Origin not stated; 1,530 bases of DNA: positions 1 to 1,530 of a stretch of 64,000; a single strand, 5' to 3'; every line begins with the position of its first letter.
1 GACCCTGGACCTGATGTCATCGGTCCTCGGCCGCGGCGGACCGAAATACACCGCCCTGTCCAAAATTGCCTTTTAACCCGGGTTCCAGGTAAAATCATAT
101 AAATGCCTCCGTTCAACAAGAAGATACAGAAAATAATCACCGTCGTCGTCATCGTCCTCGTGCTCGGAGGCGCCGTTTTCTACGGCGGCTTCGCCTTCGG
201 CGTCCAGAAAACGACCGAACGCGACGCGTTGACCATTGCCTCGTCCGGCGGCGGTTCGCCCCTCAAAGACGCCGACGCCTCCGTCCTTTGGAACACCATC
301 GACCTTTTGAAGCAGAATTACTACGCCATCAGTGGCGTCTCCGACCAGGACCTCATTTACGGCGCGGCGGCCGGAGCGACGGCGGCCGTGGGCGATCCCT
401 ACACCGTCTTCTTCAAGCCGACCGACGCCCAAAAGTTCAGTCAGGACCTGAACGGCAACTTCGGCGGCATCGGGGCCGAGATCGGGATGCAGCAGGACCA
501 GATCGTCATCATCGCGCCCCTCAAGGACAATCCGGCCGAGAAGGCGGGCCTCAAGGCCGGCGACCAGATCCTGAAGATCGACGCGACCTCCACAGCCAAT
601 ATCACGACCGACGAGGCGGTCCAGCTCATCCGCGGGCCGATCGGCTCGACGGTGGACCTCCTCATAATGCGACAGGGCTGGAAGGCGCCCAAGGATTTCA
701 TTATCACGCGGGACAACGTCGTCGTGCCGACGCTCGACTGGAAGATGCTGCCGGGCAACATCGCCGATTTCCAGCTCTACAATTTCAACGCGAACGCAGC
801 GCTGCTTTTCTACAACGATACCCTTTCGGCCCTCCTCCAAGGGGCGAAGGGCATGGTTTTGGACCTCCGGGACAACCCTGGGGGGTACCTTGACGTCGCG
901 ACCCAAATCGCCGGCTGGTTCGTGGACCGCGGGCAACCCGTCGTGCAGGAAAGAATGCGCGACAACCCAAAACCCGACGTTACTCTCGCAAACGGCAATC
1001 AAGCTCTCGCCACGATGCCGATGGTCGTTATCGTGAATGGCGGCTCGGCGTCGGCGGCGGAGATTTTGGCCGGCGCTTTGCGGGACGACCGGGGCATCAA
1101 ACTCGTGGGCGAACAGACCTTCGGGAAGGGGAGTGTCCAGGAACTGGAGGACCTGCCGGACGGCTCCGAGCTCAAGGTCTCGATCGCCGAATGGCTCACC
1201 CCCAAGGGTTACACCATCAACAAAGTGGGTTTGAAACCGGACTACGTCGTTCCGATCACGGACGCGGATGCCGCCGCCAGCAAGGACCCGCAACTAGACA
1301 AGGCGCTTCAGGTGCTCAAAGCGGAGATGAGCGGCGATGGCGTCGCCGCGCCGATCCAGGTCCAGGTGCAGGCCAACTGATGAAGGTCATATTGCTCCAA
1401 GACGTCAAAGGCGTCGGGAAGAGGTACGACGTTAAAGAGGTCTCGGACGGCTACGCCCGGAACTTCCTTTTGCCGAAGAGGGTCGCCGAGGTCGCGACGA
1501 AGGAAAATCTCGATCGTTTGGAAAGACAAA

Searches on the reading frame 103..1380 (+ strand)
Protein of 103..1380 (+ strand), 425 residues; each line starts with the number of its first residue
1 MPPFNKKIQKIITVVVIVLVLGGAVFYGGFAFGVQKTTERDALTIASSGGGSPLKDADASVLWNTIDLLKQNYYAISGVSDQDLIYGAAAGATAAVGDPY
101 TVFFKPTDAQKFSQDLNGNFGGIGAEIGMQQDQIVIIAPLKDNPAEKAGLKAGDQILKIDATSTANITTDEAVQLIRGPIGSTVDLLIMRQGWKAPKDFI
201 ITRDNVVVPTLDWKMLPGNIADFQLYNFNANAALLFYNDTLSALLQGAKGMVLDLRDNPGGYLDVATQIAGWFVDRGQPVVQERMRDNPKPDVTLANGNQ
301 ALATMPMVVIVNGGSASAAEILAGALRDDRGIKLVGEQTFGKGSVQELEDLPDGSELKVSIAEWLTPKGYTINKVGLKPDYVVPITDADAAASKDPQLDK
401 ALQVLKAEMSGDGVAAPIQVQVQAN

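Call 6: search_protein_families(library=pfam, proteins=[window:103-1380:+], max_evalue=0.001)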
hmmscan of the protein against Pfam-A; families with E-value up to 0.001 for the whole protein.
window:103-1380:+ (425 aa): 5 families
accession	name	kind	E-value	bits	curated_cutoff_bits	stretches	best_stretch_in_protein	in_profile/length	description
PF03572.23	Peptidase_S41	-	3.4e-42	144.3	24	1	224-383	6-165/165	Peptidase family S41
PF00595.29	PDZ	-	3.4e-13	50.2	23.2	1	121-189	10-81/81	PDZ domain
PF17820.7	PDZ_6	-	1.2e-10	41.4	27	1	138-188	4-52/54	PDZ domain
PF13180.12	PDZ_2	-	5.8e-10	39.8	27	1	121-192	1-71/80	PDZ domain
PF22694.1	CtpB_N-like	-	9.6e-05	23.2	27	0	19-104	1-81/85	Activating protease CtpB N-terminal domain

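Call 32: find_encoding_contigs(protein=window:103-1380:+, flank=10000, max_places=2)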
Protein window:103-1380:+ (425 aa): no gene with exactly this product is on record in the collection.
